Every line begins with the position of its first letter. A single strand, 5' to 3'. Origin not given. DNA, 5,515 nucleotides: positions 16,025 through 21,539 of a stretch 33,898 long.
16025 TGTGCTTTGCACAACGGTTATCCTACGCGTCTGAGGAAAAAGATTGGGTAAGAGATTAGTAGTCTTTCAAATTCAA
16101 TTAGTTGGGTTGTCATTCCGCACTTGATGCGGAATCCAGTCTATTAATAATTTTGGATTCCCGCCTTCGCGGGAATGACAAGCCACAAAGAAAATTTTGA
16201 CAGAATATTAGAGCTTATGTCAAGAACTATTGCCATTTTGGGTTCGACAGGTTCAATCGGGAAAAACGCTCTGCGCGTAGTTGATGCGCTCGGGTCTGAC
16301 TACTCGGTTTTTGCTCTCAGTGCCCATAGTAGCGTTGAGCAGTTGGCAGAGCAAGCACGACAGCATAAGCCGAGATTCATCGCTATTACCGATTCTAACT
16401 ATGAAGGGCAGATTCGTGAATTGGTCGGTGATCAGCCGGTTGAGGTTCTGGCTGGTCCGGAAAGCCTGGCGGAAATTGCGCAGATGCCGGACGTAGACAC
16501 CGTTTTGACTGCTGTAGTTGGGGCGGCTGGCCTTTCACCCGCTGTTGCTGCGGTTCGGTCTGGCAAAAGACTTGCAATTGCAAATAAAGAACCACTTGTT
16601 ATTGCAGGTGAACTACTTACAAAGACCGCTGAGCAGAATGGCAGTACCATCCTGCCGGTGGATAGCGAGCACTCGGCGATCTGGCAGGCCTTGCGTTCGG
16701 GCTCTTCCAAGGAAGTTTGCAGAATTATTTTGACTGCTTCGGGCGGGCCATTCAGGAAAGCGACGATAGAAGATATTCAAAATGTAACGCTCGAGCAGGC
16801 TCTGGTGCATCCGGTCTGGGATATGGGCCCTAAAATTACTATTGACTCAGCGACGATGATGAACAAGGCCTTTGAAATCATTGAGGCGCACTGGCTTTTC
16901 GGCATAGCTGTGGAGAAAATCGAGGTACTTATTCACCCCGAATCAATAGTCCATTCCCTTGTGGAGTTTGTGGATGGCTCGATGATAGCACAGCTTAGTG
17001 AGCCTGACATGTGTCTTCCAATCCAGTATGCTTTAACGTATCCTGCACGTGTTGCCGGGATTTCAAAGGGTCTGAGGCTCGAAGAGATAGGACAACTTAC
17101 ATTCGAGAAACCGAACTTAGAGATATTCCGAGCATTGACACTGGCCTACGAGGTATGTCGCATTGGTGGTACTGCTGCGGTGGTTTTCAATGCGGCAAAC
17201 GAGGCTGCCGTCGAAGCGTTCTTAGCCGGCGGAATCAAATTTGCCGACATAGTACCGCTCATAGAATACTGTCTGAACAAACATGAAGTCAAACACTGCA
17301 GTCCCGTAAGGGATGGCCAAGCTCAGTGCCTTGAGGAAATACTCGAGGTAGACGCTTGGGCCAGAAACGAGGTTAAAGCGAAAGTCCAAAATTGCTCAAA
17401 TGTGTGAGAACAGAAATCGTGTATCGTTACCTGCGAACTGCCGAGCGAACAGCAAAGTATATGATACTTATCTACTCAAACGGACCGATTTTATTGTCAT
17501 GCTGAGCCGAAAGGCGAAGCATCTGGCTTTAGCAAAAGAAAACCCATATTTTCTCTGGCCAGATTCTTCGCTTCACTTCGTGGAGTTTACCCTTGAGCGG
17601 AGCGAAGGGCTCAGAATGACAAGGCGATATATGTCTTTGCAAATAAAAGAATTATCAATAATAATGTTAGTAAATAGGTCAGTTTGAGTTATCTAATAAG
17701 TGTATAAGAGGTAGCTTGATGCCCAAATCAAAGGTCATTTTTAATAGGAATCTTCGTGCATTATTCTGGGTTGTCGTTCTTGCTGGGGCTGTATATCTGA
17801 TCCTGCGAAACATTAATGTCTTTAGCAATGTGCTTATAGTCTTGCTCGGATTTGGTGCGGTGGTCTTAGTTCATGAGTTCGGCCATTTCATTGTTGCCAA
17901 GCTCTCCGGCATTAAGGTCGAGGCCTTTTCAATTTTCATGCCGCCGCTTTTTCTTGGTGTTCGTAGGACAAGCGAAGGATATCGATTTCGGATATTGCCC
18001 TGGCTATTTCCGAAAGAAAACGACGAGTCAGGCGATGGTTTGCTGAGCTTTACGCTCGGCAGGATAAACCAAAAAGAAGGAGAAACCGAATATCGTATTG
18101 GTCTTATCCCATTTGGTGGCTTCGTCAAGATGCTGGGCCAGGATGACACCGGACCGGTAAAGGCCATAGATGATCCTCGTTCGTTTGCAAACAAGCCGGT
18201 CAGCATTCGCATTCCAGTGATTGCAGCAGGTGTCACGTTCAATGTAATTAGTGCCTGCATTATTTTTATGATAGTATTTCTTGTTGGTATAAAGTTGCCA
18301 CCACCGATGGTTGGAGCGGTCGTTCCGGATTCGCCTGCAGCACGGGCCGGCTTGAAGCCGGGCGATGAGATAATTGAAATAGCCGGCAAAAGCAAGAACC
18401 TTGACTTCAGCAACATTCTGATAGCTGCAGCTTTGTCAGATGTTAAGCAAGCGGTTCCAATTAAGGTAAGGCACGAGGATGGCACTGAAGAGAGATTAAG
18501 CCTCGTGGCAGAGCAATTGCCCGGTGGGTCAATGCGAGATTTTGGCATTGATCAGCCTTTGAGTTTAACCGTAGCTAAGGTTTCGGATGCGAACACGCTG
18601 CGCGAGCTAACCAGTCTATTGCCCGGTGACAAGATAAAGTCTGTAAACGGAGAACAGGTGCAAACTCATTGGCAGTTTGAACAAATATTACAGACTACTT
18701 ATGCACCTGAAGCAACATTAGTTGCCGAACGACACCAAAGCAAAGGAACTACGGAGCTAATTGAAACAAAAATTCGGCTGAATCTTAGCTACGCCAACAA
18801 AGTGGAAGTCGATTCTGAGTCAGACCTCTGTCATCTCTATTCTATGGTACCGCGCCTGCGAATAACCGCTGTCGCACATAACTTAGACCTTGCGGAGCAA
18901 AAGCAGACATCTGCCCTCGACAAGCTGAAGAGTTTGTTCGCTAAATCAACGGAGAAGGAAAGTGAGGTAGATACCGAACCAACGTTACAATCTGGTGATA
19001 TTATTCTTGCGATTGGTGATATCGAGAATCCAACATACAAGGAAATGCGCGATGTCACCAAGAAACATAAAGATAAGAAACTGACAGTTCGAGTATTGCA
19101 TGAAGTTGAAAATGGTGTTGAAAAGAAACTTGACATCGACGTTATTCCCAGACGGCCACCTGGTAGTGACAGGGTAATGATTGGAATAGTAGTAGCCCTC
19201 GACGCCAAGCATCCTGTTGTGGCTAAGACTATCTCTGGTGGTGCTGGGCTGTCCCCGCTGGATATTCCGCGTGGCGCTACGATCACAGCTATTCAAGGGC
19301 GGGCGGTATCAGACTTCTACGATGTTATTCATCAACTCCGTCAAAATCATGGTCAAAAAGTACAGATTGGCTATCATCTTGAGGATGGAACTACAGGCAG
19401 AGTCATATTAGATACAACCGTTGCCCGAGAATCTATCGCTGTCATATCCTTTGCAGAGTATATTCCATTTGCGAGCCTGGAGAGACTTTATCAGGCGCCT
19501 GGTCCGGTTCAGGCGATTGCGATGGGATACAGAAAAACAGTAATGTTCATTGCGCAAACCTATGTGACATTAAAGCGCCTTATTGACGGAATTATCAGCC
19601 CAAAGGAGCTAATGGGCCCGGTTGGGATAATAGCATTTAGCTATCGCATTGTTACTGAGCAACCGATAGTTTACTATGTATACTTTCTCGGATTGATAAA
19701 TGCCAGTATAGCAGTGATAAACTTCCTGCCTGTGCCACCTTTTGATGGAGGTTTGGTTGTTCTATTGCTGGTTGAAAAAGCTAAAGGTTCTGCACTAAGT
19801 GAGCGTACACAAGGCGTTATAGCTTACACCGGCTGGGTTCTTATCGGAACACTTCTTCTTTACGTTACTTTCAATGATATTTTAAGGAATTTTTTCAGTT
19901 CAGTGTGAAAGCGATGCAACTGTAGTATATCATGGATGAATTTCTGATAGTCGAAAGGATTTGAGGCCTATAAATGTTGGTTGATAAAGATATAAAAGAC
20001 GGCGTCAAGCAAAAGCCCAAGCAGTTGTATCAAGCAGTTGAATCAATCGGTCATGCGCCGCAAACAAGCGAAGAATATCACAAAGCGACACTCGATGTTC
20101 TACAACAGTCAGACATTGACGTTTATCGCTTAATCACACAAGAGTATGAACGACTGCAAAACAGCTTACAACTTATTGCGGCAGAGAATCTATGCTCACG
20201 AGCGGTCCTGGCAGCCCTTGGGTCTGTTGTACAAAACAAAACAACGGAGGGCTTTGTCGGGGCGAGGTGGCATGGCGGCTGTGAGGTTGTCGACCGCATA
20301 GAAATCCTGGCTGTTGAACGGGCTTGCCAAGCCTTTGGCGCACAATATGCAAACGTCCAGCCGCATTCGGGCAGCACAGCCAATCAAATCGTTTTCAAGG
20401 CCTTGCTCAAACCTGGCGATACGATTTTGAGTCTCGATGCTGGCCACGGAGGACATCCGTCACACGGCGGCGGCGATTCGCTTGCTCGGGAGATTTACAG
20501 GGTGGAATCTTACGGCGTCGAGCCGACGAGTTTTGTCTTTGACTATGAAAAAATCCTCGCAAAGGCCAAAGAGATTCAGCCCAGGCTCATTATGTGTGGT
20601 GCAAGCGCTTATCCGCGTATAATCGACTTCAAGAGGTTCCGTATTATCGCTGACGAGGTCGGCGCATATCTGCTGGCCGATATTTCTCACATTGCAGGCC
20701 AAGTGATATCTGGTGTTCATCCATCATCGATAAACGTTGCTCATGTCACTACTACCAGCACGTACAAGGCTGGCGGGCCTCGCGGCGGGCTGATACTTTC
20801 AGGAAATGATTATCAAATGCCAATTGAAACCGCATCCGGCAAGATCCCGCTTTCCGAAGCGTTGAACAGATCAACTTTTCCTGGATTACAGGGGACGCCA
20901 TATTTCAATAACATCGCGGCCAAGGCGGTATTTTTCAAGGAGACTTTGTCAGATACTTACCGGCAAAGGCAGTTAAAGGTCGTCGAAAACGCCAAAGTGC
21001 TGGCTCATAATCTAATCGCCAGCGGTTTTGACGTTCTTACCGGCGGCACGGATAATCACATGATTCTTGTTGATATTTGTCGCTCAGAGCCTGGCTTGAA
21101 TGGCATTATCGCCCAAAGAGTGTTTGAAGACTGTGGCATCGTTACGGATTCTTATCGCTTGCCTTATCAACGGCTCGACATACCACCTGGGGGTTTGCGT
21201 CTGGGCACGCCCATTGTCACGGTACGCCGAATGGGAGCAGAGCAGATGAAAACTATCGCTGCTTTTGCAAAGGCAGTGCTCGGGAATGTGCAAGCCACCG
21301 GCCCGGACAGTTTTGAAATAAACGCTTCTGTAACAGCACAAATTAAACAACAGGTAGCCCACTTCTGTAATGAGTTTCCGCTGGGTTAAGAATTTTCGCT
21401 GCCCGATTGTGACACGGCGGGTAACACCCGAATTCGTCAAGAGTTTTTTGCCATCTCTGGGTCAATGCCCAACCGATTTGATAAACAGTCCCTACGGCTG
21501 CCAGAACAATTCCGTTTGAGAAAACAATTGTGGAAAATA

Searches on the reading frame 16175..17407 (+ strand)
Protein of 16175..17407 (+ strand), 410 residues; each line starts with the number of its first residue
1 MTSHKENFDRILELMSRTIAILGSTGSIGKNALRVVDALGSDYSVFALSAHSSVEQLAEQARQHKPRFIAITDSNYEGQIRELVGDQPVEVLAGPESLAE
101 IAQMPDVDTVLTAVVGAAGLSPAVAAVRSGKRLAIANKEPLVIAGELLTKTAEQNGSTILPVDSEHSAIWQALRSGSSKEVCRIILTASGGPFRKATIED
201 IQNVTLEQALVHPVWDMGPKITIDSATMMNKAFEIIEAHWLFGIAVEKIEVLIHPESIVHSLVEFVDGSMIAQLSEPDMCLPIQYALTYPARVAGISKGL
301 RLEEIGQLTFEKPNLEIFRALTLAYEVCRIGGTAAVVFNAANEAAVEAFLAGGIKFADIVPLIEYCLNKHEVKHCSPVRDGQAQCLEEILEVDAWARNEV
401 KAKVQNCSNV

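Call 3: search_protein_families(library=pfam, proteins=[window:16175-17407:+], max_evalue=0.01)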
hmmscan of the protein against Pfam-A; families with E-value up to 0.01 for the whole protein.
window:16175-17407:+ (410 aa): 3 families
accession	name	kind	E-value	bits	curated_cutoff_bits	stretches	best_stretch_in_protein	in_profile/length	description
PF08436.17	DXP_redisom_C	-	1.7e-40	137.5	26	1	159-242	1-84/84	1-deoxy-D-xylulose 5-phosphate reductoisomerase C-terminal domain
PF02670.22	DXP_reductoisom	-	3.7e-40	138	21.7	1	19-145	1-129/129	1-deoxy-D-xylulose 5-phosphate reductoisomerase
PF13288.12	DXPR_C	-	6.4e-38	130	27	1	274-398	1-114/115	DXP reductoisomerase C-terminal domain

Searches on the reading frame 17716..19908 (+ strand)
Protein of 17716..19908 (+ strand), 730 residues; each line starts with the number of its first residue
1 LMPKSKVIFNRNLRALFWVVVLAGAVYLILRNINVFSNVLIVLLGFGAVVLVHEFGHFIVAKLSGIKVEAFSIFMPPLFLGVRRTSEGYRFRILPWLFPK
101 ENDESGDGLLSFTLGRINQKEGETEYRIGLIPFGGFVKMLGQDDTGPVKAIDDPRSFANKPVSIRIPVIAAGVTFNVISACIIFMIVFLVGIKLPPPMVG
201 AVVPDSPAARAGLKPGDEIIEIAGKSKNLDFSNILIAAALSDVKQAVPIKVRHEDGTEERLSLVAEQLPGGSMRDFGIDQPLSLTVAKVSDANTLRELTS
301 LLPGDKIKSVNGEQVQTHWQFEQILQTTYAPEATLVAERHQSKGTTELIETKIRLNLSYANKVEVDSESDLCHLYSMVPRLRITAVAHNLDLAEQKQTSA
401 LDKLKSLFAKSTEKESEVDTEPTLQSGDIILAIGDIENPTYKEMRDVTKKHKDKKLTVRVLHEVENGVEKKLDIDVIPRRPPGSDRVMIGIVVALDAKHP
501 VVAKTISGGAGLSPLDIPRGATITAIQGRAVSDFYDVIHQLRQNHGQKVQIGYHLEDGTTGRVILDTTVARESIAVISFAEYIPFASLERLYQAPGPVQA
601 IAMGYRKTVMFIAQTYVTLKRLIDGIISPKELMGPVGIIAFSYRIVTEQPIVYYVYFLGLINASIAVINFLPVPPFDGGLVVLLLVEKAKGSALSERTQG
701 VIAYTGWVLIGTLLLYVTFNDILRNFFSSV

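Call 3: search_protein_families(library=pfam, proteins=[window:17716-19908:+], max_evalue=0.01)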
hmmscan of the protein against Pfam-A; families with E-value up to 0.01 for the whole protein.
window:17716-19908:+ (730 aa): 5 families
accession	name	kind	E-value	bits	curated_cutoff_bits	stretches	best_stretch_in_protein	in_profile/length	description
PF02163.28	Peptidase_M50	-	2.2e-51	174.8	27.2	2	118-710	41-218/221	Peptidase family M50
PF17820.7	PDZ_6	-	7.2e-15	54.9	27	1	199-226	2-29/54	PDZ domain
PF13180.12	PDZ_2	-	7.3e-13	49.1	27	1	198-228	15-45/80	PDZ domain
PF00595.29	PDZ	-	1e-12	48.6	23.2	1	196-247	26-76/81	PDZ domain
PF14685.13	PDZ_Tricorn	-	1.5e-08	35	25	0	516-562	39-85/88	Tricorn protease PDZ domain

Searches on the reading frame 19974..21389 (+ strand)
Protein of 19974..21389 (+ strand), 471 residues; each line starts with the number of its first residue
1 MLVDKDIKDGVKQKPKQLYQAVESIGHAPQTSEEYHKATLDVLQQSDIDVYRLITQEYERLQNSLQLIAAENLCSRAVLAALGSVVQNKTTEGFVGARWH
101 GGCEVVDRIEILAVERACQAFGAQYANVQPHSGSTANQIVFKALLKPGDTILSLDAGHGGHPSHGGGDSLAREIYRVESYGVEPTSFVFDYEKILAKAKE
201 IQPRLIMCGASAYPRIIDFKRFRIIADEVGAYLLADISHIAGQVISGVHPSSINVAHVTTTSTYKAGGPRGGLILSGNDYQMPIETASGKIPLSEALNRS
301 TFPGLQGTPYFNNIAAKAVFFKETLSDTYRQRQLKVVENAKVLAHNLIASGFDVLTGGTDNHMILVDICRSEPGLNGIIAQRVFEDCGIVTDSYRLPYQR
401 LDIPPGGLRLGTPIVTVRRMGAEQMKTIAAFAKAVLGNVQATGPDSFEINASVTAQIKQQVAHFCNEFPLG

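Call 3: search_protein_families(library=pfam, proteins=[window:19974-21389:+], max_evalue=0.01)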
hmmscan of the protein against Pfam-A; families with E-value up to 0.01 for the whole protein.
window:19974-21389:+ (471 aa): 1 family
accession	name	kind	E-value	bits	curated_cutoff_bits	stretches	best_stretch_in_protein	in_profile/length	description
PF00464.25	SHMT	-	2.4e-119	399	27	1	43-431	1-398/399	Serine hydroxymethyltransferase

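Call 5: search_protein_families(library=ncbifam, proteins=[window:19974-21389:+], max_evalue=0.001)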
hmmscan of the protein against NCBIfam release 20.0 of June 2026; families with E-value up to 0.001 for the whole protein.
window:19974-21389:+ (471 aa): 3 families
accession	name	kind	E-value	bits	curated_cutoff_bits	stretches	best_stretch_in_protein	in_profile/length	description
NF000586.1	PRK00011.1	subfamily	8.4e-126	420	335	1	49-470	3-403/404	serine hydroxymethyltransferase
NF010094.0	PRK13580.1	equivalog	2.1e-93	313.6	735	2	151-470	171-486/496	glycine hydroxymethyltransferase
TIGR04506.1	F_threo_transal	equivalog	1.3e-16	60.5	650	1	99-440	65-385/609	fluorothreonine transaldolase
